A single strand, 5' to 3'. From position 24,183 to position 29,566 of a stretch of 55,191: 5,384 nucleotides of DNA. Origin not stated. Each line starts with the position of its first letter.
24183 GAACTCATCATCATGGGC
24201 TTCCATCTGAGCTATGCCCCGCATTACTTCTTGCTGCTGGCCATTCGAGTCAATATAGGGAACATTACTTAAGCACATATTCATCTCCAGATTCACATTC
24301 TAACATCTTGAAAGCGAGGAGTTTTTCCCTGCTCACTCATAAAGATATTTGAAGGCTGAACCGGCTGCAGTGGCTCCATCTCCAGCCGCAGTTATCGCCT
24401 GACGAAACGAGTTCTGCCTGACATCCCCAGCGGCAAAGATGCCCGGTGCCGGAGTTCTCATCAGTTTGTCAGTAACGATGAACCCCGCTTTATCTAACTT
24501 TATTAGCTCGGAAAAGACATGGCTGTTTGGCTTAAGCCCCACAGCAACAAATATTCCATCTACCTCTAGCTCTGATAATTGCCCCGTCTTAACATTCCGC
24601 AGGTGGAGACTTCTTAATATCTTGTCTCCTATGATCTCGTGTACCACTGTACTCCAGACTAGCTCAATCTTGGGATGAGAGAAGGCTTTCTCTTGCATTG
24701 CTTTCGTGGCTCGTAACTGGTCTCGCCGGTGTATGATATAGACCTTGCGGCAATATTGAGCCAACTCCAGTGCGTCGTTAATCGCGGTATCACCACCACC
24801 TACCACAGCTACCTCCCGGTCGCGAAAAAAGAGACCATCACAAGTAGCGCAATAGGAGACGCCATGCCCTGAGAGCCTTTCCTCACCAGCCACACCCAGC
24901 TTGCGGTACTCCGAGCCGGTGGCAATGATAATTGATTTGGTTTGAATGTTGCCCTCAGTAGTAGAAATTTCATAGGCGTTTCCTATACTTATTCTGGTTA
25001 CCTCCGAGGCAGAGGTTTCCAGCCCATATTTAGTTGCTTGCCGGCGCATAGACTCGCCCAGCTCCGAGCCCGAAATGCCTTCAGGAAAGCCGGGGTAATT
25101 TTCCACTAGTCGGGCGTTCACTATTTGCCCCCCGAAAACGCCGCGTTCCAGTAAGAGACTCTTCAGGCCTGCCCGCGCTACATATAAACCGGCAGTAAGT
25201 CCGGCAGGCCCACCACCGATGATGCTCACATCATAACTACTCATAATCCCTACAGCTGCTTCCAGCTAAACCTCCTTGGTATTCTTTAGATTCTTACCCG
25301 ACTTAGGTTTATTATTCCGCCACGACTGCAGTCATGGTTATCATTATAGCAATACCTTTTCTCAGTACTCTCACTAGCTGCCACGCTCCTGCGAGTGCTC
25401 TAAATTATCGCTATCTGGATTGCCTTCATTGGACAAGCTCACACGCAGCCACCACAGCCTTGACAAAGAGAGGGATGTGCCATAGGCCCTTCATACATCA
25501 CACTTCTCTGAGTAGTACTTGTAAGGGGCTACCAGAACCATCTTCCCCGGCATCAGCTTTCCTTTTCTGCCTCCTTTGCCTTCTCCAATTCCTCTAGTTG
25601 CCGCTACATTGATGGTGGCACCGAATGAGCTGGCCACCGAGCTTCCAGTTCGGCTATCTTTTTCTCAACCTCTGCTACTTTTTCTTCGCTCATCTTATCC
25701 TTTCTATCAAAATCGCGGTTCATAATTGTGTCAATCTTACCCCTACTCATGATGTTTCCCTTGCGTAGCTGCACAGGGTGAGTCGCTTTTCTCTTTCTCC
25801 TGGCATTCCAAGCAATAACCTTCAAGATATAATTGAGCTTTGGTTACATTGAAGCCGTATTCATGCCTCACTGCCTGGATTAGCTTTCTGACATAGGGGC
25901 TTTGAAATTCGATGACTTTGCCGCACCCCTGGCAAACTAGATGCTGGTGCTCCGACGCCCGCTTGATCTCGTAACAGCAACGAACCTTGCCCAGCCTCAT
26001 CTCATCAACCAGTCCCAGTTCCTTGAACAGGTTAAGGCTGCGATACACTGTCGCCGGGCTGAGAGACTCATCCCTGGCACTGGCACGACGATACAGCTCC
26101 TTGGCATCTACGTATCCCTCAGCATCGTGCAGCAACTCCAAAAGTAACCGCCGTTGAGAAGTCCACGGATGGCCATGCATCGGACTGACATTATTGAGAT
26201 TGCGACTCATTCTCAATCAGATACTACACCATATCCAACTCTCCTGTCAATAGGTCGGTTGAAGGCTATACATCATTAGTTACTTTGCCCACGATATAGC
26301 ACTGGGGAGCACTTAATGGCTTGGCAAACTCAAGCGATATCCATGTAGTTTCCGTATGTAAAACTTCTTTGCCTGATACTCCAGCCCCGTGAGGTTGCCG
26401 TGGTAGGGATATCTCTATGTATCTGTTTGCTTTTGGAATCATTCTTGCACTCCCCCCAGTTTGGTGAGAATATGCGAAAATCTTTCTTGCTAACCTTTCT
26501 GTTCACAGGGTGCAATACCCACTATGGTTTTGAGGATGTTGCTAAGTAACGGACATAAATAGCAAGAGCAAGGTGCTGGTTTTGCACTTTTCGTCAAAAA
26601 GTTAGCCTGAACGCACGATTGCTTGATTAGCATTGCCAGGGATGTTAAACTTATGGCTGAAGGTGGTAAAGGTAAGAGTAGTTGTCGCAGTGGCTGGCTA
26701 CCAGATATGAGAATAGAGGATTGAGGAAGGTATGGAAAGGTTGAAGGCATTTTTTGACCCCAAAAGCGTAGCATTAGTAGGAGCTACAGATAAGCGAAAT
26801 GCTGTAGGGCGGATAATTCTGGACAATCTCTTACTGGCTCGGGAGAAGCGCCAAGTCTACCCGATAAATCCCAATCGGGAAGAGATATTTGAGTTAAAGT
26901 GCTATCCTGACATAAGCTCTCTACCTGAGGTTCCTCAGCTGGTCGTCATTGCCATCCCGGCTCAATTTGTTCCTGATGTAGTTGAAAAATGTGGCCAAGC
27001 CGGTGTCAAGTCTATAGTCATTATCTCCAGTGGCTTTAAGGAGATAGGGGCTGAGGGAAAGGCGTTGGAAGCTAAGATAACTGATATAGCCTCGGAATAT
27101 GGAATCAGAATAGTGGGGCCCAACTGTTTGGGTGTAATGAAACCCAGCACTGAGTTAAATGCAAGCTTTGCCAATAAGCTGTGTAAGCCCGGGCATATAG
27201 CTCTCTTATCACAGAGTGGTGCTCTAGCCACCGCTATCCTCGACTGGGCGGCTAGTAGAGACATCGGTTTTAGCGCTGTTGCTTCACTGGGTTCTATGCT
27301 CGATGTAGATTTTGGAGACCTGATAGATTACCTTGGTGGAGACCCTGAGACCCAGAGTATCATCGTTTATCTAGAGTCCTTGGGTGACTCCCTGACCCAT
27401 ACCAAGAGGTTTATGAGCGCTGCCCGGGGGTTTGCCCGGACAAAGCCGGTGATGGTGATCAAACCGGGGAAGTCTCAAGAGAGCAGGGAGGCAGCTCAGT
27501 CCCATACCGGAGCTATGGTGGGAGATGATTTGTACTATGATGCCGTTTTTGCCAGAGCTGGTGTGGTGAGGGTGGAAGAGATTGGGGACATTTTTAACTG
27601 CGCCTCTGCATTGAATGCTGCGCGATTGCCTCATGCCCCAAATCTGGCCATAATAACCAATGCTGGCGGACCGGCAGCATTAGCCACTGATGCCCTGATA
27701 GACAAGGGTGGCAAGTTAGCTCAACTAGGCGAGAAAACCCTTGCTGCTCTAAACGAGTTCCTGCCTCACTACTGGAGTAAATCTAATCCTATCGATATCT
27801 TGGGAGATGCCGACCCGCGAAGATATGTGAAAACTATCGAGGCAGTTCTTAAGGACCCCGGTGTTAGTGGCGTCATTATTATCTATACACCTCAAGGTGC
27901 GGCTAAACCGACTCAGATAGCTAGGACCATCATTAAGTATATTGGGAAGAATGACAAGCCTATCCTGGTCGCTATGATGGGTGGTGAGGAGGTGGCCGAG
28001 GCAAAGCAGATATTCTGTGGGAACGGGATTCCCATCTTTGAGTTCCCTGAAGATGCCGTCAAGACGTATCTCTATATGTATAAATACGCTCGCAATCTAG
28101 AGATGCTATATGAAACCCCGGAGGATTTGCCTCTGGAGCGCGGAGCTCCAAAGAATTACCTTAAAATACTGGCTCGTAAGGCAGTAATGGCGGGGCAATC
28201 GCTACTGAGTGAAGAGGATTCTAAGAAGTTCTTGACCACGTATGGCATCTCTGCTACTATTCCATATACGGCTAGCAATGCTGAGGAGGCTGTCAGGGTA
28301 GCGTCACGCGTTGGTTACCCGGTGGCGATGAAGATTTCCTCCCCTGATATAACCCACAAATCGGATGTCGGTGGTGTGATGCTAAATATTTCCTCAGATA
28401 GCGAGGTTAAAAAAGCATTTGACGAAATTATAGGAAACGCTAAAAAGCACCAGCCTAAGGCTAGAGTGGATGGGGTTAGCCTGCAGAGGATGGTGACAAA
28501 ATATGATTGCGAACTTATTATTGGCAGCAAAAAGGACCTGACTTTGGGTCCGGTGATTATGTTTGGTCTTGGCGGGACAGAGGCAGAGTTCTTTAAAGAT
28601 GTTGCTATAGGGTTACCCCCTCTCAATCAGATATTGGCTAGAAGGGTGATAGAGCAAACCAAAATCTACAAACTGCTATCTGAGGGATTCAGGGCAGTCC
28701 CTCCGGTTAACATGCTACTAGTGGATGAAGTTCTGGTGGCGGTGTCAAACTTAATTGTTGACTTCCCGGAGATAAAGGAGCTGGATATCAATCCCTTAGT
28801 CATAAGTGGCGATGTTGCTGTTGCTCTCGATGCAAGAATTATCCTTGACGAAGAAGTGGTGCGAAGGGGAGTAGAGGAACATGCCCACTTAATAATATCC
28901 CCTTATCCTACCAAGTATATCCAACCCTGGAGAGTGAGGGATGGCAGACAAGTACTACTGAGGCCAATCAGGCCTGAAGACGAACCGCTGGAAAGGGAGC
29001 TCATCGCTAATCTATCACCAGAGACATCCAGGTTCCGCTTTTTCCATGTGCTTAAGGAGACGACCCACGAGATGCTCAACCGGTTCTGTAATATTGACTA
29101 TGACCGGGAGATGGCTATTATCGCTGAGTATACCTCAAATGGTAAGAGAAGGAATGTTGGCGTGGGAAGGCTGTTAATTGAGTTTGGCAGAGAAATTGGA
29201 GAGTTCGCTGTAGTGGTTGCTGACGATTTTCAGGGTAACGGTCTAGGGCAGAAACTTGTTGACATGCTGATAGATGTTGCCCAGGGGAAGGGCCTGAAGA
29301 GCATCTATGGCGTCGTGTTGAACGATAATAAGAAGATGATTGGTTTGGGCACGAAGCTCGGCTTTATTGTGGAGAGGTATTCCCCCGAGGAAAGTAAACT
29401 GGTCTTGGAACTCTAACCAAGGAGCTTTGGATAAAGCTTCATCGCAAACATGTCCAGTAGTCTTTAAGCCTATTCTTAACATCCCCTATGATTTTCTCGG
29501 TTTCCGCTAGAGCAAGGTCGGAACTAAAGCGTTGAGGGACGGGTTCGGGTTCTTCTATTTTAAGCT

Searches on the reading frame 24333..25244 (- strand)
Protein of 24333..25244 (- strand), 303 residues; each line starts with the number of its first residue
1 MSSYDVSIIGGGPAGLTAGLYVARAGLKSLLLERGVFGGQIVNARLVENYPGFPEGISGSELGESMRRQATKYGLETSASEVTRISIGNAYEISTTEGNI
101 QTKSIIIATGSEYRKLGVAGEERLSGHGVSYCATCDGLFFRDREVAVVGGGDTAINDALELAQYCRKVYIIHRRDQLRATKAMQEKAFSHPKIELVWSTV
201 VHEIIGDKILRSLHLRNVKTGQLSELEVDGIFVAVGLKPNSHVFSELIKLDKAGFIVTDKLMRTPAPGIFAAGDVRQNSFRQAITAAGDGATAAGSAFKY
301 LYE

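Call 36: search_protein_families(library=pfam, proteins=[window:24333-25244:-], max_evalue=0.001)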
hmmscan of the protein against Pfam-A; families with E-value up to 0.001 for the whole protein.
window:24333-25244:- (303 aa): 11 families
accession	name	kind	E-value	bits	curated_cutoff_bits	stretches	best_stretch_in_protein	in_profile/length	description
PF07992.20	Pyr_redox_2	-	7.1e-55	186.9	26.1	1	4-290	1-291/291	Pyridine nucleotide-disulphide oxidoreductase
PF13738.12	Pyr_redox_3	-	1.4e-25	90.6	30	2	56-273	77-305/305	Pyridine nucleotide-disulphide oxidoreductase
PF00070.33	Pyr_redox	-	4.4e-13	50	22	1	145-212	2-76/82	Pyridine nucleotide-disulphide oxidoreductase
PF01266.30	DAO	-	1.9e-09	38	27.9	1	5-39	1-37/353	FAD dependent oxidoreductase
PF12831.13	FAD_oxidored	-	3.1e-08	33.8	27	1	5-45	1-42/416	FAD dependent oxidoreductase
PF03486.20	HI0933_like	-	7.8e-08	32.5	50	0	5-35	2-32/244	HI0933-like protein Rossmann domain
PF00890.30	FAD_binding_2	-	1.2e-07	31.7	20.4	1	5-44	1-41/414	FAD binding domain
PF01494.25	FAD_binding_3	-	1.4e-07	31.5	22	1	4-34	2-32/349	FAD binding domain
PF01946.23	Thi4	-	7.7e-07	29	26.2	1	4-39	18-55/235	Thi4 family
PF01134.28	GIDA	-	3.3e-05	23.6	22.1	0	5-32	1-28/391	Glucose inhibited division protein A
PF13450.12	NAD_binding_8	-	3.8e-05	24.3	21.9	1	8-45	1-39/68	NAD(P)-binding Rossmann-like domain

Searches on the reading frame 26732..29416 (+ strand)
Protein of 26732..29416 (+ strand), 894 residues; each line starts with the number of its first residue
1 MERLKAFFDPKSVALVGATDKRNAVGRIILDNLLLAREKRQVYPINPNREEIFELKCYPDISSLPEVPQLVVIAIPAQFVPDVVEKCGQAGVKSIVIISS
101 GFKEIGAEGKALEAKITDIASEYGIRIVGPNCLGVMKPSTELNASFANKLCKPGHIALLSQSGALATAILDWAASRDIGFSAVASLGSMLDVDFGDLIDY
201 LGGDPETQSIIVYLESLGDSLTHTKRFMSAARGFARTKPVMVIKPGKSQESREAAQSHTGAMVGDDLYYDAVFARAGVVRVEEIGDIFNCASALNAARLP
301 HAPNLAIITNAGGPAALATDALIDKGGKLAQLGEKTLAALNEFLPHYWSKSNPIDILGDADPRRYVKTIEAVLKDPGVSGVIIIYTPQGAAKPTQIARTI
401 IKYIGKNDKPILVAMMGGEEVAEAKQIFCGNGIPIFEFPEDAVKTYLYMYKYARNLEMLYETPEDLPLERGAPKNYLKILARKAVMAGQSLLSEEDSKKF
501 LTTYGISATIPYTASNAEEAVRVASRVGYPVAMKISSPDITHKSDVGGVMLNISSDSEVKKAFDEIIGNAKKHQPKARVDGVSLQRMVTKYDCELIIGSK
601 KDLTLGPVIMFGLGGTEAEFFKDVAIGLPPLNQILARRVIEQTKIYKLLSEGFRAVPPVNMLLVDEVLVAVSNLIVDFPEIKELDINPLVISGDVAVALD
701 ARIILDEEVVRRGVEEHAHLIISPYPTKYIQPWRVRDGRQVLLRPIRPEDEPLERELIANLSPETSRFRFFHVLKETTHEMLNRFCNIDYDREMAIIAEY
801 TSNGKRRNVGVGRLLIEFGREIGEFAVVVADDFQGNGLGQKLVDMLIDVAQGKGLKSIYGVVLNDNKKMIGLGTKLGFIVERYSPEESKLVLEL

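Call 36: search_protein_families(library=pfam, proteins=[window:26732-29416:+], max_evalue=0.001)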
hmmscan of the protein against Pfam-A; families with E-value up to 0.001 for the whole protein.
window:26732-29416:+ (894 aa): 9 families
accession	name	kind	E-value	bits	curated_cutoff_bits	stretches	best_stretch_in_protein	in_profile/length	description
PF13549.11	ATP-grasp_5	-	1.1e-79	267.3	27.6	1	484-705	2-221/221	ATP-grasp domain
PF13607.11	Succ_CoA_lig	-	8.2e-51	171.8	27.4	1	153-294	1-138/138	Succinyl-CoA ligase like flavodoxin domain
PF13380.12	CoA_binding_2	-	9.5e-25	87.7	22.8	1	11-137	1-115/116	CoA binding domain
PF19045.5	Ligase_CoA_2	-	3.1e-15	57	23.7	1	306-457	2-159/162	Ligase-CoA domain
PF02629.25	CoA_binding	-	1.7e-14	54.8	22.3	1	10-101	3-97/97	CoA binding domain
PF00583.31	Acetyltransf_1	-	1.1e-10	42.3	20.7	1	787-878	24-116/116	Acetyltransferase (GNAT) family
PF13302.13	Acetyltransf_3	-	9.1e-09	36.6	25.4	1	741-878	2-137/138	Acetyltransferase (GNAT) domain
PF13508.13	Acetyltransf_7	-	1.7e-05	25.5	27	1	806-879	12-83/84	Acetyltransferase (GNAT) domain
PF08445.16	FR47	-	0.00097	19.5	22.1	0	825-880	25-79/86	FR47-like protein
